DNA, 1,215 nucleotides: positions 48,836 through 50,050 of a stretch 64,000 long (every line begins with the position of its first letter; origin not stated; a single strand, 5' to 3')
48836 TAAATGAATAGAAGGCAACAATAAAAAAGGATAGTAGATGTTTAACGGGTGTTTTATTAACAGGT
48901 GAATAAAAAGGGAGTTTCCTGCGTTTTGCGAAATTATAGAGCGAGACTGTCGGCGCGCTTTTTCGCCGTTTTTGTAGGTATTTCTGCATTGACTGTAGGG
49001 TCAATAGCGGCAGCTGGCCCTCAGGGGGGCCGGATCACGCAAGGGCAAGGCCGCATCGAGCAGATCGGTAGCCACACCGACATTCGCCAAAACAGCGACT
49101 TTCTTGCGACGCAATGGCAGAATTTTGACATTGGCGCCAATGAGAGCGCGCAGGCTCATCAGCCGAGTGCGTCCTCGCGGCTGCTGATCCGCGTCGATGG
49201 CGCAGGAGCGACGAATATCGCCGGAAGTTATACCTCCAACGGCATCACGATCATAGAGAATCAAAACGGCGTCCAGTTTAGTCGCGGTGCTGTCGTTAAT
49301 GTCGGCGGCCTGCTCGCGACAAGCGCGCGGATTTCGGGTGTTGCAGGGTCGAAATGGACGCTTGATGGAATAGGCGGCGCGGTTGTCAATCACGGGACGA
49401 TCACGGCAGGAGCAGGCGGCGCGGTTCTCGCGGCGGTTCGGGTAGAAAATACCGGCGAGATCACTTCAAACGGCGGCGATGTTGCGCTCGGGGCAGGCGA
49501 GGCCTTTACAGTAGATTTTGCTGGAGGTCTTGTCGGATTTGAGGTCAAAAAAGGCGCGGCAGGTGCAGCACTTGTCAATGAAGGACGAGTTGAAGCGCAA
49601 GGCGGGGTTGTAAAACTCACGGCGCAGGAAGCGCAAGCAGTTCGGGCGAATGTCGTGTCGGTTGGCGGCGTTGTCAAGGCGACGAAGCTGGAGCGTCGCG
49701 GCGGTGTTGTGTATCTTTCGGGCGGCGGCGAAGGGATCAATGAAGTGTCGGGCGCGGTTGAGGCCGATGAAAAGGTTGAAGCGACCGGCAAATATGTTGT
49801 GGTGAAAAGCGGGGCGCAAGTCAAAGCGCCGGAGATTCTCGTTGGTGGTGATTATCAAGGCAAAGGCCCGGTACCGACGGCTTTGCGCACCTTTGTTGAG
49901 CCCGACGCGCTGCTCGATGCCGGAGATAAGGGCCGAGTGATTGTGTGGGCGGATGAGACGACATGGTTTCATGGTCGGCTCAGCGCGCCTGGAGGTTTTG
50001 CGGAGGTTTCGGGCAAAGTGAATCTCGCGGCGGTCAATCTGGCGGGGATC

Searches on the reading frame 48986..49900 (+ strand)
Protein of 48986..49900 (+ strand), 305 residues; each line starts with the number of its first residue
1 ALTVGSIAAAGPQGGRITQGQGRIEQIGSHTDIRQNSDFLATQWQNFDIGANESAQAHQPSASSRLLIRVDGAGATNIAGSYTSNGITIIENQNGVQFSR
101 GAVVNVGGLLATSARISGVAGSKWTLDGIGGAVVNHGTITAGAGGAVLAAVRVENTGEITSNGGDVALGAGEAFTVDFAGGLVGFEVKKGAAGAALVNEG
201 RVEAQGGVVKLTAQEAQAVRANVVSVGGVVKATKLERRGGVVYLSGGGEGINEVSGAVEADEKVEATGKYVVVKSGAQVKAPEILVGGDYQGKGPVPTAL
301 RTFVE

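Call 80: search_dna_similar(query=window:48986-49900:+, collection=plasmids, mode=protein, max_rows=25, rows=spread)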
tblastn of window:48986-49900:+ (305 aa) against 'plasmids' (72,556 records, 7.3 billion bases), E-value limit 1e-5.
Records with a match: 259; places in all: 274; records where one place covers at least 80% of the query: 189.
Best place of each record, by identity: <60% 259.
By first word of the organism name: Ralstonia 112; Escherichia 64; Salmonella 19; Azospirillum 13; Caballeronia 7; Burkholderia 4; Paraburkholderia 3; Rhizobium 3; Methylosinus 3; Edwardsiella 3; and 23 more.
By predicted mobility (MOB-suite, as given by PLSDB): mobilizable 119; non-mobilizable 83; conjugative 57.
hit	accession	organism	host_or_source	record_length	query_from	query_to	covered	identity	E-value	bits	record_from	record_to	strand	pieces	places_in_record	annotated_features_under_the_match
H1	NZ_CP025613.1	Niveispirillum cyanobacteriorum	sing cell,cyanobacterial aggregates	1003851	29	296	88%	38.0%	8e-19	94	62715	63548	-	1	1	none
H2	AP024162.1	Ralstonia solanacearum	Curcuma aromatica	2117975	37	304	88%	35.8%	8e-18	91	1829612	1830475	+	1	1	hypothetical protein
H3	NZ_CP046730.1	Ralstonia syzygii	tobacco,cell culture,leaf veins ...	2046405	31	297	88%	35.7%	2e-19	96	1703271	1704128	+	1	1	none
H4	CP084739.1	Ralstonia solanacearum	sunflower,cell culture,stem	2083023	37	304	88%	35.4%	2e-17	90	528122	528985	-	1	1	filamentous hemagglutinin N-terminal domain-containing protein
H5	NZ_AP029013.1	Ralstonia pseudosolanacearum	-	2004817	37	304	88%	35.4%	3e-17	90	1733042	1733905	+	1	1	none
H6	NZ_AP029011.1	Ralstonia pseudosolanacearum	-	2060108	37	304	88%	35.4%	3e-17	90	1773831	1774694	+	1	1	none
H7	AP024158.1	Ralstonia solanacearum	Zingiber officinale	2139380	37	304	88%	35.4%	3e-17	90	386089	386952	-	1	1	hypothetical protein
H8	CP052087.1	Ralstonia solanacearum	tomato,cell culture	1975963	37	304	88%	35.4%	3e-17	89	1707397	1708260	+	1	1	filamentous hemagglutinin N-terminal domain-containing protein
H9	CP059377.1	Ralstonia solanacearum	cell clture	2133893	37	304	88%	35.4%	3e-17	89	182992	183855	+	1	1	filamentous hemagglutinin N-terminal domain-containing protein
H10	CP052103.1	Ralstonia solanacearum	tomato,cell culture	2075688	37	304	88%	35.4%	3e-17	89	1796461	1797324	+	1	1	filamentous hemagglutinin N-terminal domain-containing protein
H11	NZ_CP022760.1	Ralstonia solanacearum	Solanum tuberosum,single cell,Potato ...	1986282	31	297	88%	35.3%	1e-18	94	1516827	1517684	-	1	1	none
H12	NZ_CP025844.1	Escherichia coli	Homo sapiens,stool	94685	29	281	83%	36.1%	5e-19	95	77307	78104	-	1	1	filamentous hemagglutinin N-terminal domain-containing protein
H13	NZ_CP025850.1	Escherichia coli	Homo sapiens,stool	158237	29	281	83%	35.7%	1e-17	91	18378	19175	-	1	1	filamentous hemagglutinin N-terminal domain-containing protein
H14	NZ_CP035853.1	Escherichia coli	Homo sapiens,stool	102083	29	281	83%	35.3%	1e-17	91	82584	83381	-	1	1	filamentous hemagglutinin N-terminal domain-containing protein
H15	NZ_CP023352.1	Escherichia coli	Homo sapiens,Diarrheal stool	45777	29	281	83%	34.6%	1e-15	85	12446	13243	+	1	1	filamentous hemagglutinin N-terminal domain-containing protein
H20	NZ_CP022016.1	Salmonella enterica subsp. enterica serovar India str. ...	-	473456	33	238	68%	38.5%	1e-18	93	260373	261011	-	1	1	filamentous hemagglutinin N-terminal domain-containing protein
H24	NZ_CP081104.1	Ruegeria conchae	-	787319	29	217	62%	34.2%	8e-14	79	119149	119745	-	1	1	filamentous hemagglutinin N-terminal domain-containing protein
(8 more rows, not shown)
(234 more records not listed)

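Call 81: get_annotated_region(hit=H4, flank=16000)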
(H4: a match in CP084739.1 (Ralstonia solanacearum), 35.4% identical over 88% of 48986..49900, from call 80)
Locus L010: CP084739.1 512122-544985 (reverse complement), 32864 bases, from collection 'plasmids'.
description: Ralstonia solanacearum strain RS639 plasmid megaplasmid, complete sequence
organism: Ralstonia solanacearum (NCBI taxid 305)
taxonomy: Bacteria; Pseudomonadota; Betaproteobacteria; Burkholderiales; Burkholderiaceae; Ralstonia; Ralstonia solanacearum
host: -; source: sunflower,cell culture,stem; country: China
typing (MOB-suite, as given by PLSDB): mobilizable; relaxase MOBP
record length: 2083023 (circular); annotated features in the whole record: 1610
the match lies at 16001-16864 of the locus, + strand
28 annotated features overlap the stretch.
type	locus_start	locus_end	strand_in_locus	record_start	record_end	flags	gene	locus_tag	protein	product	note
CDS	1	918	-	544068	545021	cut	-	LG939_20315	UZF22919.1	hypothetical protein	-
CDS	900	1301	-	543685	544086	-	-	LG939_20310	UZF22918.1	rhodanese-like domain-containing protein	-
CDS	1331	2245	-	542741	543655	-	-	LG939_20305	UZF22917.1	alpha/beta hydrolase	-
CDS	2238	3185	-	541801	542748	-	-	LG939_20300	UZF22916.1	ABC transporter substrate-binding protein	-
CDS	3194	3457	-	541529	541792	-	-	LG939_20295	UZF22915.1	hypothetical protein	-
CDS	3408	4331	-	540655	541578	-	-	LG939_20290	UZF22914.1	FAD-binding oxidoreductase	-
CDS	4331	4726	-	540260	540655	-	-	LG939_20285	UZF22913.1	cupin domain-containing protein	-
CDS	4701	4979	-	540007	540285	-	-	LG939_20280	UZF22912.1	phosphopantetheine-binding protein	-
CDS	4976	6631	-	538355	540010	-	-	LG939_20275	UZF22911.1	amino acid adenylation domain-containing protein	-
CDS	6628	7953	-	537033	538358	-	-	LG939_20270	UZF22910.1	alpha/beta hydrolase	-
CDS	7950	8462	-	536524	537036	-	-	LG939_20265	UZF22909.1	GNAT family N-acetyltransferase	-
CDS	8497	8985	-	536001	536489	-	-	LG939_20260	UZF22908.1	hypothetical protein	-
CDS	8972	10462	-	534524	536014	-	-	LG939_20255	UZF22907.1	methionine--tRNA ligase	-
CDS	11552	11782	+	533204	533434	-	-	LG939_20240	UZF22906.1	hypothetical protein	-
CDS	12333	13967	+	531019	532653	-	-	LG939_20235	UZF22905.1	HAMP domain-containing histidine kinase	-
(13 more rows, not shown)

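Call 82: get_annotated_region(hit=H12, flank=8000)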
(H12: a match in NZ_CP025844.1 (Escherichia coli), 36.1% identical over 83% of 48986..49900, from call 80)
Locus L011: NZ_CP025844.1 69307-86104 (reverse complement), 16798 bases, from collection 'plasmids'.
description: Escherichia coli strain 720632 plasmid p720632_94, complete sequence
organism: Escherichia coli (NCBI taxid 562)
taxonomy: Bacteria; Pseudomonadota; Gammaproteobacteria; Enterobacterales; Enterobacteriaceae; Escherichia; Escherichia coli
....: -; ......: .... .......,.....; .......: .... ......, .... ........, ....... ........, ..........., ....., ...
typing (MOB-suite, as given by PLSDB): conjugative; replicon IncFIA,IncFIC,rep_cluster_2313; relaxase MOBF,MOBF; mating-pair formation MPF_F
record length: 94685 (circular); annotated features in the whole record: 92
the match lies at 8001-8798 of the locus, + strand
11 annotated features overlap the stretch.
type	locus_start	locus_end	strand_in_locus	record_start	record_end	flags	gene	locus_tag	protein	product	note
CDS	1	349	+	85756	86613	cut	repA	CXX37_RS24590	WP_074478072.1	incFII family plasmid replication initiator RepA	GO:0006276 - plasmid maintenance [Evidence IEA]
CDS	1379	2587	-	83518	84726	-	-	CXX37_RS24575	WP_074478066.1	IS91 family transposase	-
CDS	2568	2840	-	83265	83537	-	-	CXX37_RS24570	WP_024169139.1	hypothetical protein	-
CDS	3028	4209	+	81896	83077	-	-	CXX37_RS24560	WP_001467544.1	DUF3800 domain-containing protein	-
CDS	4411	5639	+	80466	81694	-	-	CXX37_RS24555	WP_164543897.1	IS3 family transposase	-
CDS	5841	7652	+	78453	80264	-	etpB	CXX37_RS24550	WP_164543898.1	two-partner secretion system transporter EtpB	-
CDS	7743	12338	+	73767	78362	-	-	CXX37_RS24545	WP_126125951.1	filamentous hemagglutinin N-terminal domain-containing protein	-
CDS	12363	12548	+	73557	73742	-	-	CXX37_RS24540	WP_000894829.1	hypothetical protein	-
CDS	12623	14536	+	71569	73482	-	-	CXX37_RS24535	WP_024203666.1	hypothetical protein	-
CDS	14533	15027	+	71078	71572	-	-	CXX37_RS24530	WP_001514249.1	DUF2919 family protein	-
CDS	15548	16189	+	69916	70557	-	-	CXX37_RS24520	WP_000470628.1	recombinase family protein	-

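Call 83: get_annotated_region(hit=H1, flank=16000)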
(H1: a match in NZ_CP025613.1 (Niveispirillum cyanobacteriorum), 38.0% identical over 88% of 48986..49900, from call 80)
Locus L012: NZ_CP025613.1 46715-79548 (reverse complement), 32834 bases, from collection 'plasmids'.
description: Niveispirillum cyanobacteriorum strain TH16 plasmid unnamed1, complete sequence
organism: Niveispirillum cyanobacteriorum (NCBI taxid 1612173)
taxonomy: Bacteria; Pseudomonadota; Alphaproteobacteria; Rhodospirillales; Azospirillaceae; Niveispirillum; Niveispirillum cyanobacteriorum
host: -; source: sing cell,cyanobacterial aggregates; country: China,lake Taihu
typing (MOB-suite, as given by PLSDB): non-mobilizable; mating-pair formation MPF_T
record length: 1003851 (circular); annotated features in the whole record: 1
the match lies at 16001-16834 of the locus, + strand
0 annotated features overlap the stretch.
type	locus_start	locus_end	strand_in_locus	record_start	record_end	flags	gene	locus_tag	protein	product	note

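Call 84: get_annotated_region(hit=H24, flank=16000)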
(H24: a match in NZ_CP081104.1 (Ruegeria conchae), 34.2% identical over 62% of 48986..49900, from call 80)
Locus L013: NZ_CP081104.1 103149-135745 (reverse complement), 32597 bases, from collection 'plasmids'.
description: Ruegeria conchae strain M340 plasmid unnamed1, complete sequence
organism: Ruegeria conchae (NCBI taxid 981384)
taxonomy: Bacteria; Pseudomonadota; Alphaproteobacteria; Rhodobacterales; Roseobacteraceae; Ruegeria; Ruegeria conchae
host: -; source: -; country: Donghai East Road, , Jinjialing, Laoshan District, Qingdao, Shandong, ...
typing (MOB-suite, as given by PLSDB): non-mobilizable
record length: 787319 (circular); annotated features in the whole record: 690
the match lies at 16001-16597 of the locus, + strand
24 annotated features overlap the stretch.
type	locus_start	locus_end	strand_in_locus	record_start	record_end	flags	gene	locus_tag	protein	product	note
CDS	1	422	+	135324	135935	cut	-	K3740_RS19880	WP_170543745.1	hypothetical protein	-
CDS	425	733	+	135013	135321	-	-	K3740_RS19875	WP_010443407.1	PAAR domain-containing protein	-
CDS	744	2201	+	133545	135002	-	tagH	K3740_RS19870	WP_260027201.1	type VI secretion system-associated FHA domain protein TagH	GO:0033103 - protein secretion by the type VI secretion system [Evidence IEA]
CDS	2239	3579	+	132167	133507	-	tssK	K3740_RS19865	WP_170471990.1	type VI secretion system baseplate subunit TssK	GO:0033103 - protein secretion by the type VI secretion system [Evidence IEA]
CDS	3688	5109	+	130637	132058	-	icmH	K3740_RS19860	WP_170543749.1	type IVB secretion system protein IcmH/DotU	-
CDS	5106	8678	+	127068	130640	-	tssM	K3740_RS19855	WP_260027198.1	type VI secretion system membrane subunit TssM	GO:0033103 - protein secretion by the type VI secretion system [Evidence IEA]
CDS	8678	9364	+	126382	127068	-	tagF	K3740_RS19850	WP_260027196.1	type VI secretion system-associated protein TagF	-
CDS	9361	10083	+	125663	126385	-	-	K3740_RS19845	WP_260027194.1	protein phosphatase 2C domain-containing protein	-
CDS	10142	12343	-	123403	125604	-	-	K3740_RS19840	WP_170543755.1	serine/threonine protein kinase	GO:0006468 - protein phosphorylation [Evidence IEA]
CDS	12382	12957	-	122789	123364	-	-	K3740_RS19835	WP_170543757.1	OmpA family protein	-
CDS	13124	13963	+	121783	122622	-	-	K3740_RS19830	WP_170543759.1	M15 family metallopeptidase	-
CDS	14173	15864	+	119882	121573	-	-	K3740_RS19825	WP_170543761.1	ShlB/FhaC/HecB family hemolysin secretion/activation protein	-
CDS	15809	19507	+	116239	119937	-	-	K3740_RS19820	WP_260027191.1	filamentous hemagglutinin N-terminal domain-containing protein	-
CDS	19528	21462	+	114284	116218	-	-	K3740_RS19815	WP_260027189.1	caspase family protein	GO:0006508 - proteolysis [Evidence IEA]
CDS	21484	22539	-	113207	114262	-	-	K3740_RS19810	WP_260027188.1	OmpA family protein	-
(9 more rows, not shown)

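Call 85: get_annotated_region(hit=H20, flank=16000)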
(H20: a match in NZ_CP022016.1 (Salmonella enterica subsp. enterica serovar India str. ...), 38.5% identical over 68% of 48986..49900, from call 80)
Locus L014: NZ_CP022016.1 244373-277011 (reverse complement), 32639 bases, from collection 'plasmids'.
description: Salmonella enterica subsp. enterica serovar India str. SA20085604 plasmid unnamed1, complete sequence
organism: Salmonella enterica subsp. enterica serovar India str. SA20085604 (NCBI taxid 1242098)
taxonomy: Bacteria; Pseudomonadota; Gammaproteobacteria; Enterobacterales; Enterobacteriaceae; Salmonella; Salmonella enterica; Salmonella enterica subsp. enterica serovar India str. SA20085604
host: -; source: -; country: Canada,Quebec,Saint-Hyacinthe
typing (MOB-suite, as given by PLSDB): non-mobilizable
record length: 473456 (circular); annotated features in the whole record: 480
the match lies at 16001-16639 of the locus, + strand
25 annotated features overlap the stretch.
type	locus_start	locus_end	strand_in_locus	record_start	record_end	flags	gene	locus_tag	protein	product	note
CDS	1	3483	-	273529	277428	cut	-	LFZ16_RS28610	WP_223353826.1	hypothetical protein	-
CDS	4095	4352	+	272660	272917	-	-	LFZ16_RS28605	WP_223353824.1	antitoxin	-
CDS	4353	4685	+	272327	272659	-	-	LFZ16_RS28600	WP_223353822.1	type II toxin-antitoxin system PemK/MazF family toxin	-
CDS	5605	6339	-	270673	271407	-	-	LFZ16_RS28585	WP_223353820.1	S8 family serine peptidase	GO:0006508 - proteolysis [Evidence IEA]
CDS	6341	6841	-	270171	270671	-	-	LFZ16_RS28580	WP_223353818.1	S8 family serine peptidase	-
CDS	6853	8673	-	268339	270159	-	-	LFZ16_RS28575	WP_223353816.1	ABC transporter ATP-binding protein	-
CDS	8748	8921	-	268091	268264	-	-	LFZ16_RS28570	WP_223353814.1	hypothetical protein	-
CDS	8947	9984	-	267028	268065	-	-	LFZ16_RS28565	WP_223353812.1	radical SAM protein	-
CDS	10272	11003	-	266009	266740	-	-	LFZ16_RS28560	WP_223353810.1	hypothetical protein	-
CDS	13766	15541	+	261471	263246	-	-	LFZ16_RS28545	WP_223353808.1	POTRA domain-containing protein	-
CDS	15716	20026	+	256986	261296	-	-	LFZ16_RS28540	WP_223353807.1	filamentous hemagglutinin N-terminal domain-containing protein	-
CDS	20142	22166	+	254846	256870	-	-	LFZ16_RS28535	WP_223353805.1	cobalt ABC transporter permease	-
CDS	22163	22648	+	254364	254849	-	-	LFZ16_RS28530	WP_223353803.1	DUF2919 family protein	-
CDS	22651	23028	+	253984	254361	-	-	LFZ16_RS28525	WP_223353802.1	hypothetical protein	-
CDS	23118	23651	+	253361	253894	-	-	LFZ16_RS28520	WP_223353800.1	CaiF/GrlA family transcriptional regulator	GO:0006351 - DNA-templated transcription [Evidence IEA]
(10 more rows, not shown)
